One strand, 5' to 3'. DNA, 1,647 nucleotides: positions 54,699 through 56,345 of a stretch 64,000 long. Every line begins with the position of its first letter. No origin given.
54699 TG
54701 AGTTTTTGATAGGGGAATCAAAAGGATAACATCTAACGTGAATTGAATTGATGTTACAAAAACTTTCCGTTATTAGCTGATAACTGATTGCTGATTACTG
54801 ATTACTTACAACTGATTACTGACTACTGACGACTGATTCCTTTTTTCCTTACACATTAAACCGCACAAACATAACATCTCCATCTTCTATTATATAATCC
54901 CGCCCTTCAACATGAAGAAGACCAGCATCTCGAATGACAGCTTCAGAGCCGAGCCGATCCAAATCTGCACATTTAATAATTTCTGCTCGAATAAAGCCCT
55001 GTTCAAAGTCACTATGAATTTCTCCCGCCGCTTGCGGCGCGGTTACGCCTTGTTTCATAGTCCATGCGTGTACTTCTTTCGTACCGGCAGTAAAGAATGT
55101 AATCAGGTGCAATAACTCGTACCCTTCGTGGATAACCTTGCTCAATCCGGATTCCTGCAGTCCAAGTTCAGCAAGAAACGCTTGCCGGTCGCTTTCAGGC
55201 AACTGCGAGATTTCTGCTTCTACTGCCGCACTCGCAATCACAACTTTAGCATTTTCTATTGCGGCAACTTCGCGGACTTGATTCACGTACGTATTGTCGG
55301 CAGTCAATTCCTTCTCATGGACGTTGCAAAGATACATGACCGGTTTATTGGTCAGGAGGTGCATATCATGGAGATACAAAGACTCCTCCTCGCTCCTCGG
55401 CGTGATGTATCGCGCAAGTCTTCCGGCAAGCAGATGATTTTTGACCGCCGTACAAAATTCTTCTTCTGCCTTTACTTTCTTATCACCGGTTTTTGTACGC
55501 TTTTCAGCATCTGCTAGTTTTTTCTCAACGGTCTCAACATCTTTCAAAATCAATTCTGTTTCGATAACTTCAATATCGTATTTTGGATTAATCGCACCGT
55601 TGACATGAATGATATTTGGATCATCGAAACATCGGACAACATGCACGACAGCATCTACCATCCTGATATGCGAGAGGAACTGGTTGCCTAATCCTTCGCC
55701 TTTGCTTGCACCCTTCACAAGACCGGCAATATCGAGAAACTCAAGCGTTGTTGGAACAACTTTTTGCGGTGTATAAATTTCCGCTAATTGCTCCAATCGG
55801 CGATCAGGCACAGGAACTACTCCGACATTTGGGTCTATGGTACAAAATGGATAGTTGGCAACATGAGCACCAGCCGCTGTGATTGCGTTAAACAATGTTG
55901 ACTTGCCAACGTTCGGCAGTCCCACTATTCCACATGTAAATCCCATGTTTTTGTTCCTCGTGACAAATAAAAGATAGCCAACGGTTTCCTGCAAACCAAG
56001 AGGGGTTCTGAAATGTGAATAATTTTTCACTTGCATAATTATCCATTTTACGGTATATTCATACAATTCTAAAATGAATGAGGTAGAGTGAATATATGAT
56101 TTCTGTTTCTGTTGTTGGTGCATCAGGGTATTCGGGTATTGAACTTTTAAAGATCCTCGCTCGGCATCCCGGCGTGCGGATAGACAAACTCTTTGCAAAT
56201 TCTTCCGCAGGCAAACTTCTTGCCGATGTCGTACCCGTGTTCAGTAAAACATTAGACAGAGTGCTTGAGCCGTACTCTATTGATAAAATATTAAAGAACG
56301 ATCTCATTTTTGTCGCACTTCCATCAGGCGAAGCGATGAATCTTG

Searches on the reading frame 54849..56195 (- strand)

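Call 42: search_protein_families(library=pfam, proteins=[window:54849-56195:-], max_evalue=0.00001)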
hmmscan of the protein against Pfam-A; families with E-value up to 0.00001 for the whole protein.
window:54849-56195:- (448 aa): 3 families
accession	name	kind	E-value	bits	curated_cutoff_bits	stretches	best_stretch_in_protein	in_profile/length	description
PF06071.19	YchF-GTPase_C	-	1.9e-35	121.3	27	1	364-447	1-84/84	Protein of unknown function (DUF933)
PF01926.29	MMR_HSR1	-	1e-22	80.8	21.9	1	88-190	2-85/113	50S ribosome-binding GTPase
PF02421.24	FeoB_N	-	1.3e-09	38.2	27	1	88-130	3-45/156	Ferrous iron transport protein B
